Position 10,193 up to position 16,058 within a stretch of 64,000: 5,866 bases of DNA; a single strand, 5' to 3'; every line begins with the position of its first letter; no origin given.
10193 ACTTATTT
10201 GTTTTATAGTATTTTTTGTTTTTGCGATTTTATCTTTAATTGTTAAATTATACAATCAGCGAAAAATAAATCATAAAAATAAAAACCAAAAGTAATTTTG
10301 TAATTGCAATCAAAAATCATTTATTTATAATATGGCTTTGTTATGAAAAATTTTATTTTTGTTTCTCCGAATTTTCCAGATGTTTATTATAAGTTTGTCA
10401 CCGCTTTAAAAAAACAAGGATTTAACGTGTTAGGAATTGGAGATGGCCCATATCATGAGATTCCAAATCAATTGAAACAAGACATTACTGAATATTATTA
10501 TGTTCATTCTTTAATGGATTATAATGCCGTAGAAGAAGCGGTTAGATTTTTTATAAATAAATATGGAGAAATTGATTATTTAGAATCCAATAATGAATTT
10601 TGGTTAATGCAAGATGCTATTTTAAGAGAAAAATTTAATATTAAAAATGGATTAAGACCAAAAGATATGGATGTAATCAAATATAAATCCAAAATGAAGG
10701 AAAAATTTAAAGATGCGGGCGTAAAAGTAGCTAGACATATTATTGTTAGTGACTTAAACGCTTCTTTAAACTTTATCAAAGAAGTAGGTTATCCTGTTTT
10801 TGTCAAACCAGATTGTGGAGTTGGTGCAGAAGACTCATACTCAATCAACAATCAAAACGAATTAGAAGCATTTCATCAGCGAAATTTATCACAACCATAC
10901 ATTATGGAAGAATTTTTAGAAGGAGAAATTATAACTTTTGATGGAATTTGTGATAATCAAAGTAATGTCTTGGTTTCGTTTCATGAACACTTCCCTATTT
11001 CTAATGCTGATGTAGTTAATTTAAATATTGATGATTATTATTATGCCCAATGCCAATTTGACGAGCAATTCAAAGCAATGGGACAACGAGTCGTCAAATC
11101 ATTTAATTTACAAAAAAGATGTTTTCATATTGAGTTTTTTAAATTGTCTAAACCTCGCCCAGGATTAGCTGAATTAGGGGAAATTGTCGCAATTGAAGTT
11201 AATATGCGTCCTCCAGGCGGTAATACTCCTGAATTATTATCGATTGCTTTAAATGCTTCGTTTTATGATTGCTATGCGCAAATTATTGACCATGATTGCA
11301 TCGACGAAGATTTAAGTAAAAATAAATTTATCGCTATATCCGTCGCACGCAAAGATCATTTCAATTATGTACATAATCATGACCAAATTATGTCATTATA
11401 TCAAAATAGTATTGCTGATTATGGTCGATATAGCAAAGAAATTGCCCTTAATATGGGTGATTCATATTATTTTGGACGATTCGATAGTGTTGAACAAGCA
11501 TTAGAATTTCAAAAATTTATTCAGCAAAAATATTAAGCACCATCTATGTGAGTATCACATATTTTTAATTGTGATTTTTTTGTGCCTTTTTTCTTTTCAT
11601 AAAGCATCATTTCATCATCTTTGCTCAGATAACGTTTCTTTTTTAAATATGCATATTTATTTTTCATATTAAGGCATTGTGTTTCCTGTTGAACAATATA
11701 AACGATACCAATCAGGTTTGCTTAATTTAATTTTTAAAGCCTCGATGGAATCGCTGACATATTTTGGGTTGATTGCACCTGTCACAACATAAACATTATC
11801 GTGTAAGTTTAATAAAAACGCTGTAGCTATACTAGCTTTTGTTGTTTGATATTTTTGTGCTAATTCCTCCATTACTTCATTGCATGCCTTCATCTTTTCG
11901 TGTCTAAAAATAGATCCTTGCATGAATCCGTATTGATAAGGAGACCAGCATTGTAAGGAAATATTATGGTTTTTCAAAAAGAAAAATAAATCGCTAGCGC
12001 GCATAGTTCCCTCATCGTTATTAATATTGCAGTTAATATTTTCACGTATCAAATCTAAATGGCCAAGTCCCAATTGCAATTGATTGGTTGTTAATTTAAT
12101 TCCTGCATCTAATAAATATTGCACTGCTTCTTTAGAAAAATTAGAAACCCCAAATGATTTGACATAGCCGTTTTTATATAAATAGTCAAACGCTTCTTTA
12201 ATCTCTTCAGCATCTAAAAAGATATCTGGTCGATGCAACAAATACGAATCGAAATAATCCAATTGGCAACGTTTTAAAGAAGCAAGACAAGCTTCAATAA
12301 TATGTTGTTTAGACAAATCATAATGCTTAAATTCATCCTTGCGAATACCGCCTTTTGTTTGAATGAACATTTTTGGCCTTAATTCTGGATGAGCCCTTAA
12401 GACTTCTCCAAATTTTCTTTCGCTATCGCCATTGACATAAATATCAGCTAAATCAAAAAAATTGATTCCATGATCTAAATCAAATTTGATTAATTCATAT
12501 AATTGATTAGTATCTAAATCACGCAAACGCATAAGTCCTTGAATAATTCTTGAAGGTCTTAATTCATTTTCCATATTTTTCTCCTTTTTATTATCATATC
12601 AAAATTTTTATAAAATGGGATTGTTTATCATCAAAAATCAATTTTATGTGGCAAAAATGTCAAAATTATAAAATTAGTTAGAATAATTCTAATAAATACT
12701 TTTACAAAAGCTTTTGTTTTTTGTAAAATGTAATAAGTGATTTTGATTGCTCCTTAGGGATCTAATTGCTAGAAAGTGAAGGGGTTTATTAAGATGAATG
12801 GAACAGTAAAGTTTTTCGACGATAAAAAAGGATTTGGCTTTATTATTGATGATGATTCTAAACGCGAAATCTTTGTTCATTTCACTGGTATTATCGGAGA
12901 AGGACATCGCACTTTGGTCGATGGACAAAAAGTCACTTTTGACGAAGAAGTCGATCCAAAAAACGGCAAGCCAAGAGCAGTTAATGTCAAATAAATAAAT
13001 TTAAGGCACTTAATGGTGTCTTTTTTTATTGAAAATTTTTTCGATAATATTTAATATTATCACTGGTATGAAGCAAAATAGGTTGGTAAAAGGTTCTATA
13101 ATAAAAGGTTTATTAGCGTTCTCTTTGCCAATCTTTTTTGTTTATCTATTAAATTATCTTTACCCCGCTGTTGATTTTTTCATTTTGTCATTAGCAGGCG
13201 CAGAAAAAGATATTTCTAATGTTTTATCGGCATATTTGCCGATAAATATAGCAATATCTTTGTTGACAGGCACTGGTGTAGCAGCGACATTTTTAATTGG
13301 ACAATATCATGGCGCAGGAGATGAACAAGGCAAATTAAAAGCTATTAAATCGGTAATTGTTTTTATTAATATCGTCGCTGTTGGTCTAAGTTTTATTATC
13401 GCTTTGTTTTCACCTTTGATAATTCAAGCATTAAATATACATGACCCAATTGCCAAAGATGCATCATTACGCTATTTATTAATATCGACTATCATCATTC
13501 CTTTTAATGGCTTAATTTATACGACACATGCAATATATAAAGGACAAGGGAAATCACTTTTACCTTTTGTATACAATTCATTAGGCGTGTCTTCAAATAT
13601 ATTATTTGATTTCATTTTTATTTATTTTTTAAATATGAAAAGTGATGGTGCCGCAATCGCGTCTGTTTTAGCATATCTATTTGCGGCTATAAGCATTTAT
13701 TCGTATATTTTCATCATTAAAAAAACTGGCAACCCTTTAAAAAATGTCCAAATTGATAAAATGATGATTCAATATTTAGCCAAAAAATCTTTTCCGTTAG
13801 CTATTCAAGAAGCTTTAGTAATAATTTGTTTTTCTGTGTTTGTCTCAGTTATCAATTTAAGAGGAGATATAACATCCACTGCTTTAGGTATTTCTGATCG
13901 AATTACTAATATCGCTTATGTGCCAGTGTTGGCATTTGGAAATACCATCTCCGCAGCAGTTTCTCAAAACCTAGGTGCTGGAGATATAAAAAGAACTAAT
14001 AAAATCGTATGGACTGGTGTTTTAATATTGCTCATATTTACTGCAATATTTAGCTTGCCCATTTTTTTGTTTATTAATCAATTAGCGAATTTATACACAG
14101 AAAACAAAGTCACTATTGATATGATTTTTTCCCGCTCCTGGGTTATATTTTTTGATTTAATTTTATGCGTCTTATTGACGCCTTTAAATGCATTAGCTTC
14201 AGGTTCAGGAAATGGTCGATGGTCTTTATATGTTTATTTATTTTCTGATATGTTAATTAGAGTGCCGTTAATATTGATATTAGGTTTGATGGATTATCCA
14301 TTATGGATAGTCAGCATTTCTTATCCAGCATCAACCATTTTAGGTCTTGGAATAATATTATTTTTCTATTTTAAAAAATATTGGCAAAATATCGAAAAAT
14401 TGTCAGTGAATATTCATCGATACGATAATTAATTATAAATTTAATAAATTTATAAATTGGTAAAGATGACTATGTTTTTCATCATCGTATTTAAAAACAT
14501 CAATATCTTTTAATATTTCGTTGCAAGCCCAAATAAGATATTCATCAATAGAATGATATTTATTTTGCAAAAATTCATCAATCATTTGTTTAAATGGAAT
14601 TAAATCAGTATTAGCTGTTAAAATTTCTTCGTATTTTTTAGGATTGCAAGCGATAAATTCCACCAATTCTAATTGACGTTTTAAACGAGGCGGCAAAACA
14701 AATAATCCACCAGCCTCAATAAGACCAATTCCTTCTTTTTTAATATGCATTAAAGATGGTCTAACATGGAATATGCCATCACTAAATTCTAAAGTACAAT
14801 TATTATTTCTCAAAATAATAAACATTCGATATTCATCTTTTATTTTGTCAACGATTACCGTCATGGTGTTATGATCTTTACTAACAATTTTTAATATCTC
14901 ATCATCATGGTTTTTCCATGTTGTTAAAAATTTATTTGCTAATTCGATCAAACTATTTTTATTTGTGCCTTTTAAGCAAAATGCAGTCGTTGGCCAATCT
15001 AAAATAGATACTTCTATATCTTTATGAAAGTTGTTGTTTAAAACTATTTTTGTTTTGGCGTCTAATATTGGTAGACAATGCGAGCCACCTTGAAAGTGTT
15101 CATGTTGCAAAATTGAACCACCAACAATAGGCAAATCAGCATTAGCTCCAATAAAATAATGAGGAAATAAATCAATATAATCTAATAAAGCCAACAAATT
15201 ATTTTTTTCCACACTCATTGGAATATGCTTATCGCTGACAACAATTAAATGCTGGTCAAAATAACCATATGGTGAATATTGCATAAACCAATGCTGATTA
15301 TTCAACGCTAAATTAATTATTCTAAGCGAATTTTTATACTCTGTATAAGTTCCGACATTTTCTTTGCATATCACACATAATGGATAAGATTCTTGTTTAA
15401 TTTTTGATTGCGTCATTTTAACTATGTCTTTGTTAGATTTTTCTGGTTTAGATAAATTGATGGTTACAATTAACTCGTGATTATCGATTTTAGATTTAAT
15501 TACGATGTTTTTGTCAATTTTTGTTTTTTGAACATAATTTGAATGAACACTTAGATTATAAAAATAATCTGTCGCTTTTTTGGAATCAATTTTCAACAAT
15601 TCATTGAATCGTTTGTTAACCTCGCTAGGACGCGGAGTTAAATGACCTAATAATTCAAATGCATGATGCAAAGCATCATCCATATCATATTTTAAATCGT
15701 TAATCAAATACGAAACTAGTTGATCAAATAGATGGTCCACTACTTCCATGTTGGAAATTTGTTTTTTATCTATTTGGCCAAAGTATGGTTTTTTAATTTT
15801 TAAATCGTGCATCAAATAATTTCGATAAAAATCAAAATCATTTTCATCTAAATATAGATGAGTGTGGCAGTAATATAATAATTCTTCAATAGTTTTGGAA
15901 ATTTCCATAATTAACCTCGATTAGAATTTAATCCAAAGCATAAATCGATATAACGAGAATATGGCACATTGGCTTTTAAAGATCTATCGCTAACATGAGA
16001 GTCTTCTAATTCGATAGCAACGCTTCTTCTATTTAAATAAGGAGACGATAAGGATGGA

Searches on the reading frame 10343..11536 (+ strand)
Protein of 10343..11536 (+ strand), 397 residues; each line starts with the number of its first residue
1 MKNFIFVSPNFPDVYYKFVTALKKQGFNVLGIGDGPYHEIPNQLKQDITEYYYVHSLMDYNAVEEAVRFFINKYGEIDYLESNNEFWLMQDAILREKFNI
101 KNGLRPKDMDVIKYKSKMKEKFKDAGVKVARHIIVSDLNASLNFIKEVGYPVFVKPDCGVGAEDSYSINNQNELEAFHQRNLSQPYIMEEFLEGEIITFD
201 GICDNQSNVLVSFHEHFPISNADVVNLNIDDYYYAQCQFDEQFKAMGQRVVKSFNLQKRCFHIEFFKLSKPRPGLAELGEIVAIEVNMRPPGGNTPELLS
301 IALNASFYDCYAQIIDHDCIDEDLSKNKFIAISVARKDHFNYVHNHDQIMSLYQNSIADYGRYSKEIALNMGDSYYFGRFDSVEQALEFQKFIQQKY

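Call 48: search_protein_families(library=pfam, proteins=[window:10343-11536:+], max_evalue=0.00001)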
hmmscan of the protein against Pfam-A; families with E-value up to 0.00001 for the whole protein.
window:10343-11536:+ (397 aa): 3 families
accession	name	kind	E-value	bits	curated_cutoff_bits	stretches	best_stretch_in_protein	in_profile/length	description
PF02655.19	ATP-grasp_3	-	5.9e-07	30.2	23.2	1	115-254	4-130/160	ATP-grasp domain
PF13535.11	ATP-grasp_4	-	6.3e-07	29.6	27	0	150-293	3-155/160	ATP-grasp domain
PF02786.22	CPSase_L_D2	-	2.6e-06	27.6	19.8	1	115-185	2-74/211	Carbamoyl-phosphate synthase L chain, ATP binding domain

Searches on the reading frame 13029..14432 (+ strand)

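Call 48: search_protein_families(library=pfam, proteins=[window:13029-14432:+], max_evalue=0.00001)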
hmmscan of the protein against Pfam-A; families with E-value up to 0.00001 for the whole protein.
window:13029-14432:+ (467 aa): 1 family
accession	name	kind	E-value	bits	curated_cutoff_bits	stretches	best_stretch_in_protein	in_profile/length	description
PF01554.23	MatE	-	1.1e-34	119.9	24.9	2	256-415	1-159/161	MatE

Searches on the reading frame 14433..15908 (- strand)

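Call 48: search_protein_families(library=pfam, proteins=[window:14433-15908:-], max_evalue=0.00001)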
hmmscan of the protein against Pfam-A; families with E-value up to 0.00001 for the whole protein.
window:14433-15908:- (491 aa): 2 families
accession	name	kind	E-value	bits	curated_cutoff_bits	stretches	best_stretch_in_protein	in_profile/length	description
PF01087.27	GalP_UDP_transf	-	1.8e-20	74.6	22.1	1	85-230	52-184/184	Galactose-1-phosphate uridyl transferase, N-terminal domain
PF02744.22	GalP_UDP_tr_C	-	1.2e-10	41.8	29.2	1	246-414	3-146/165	Galactose-1-phosphate uridyl transferase, C-terminal domain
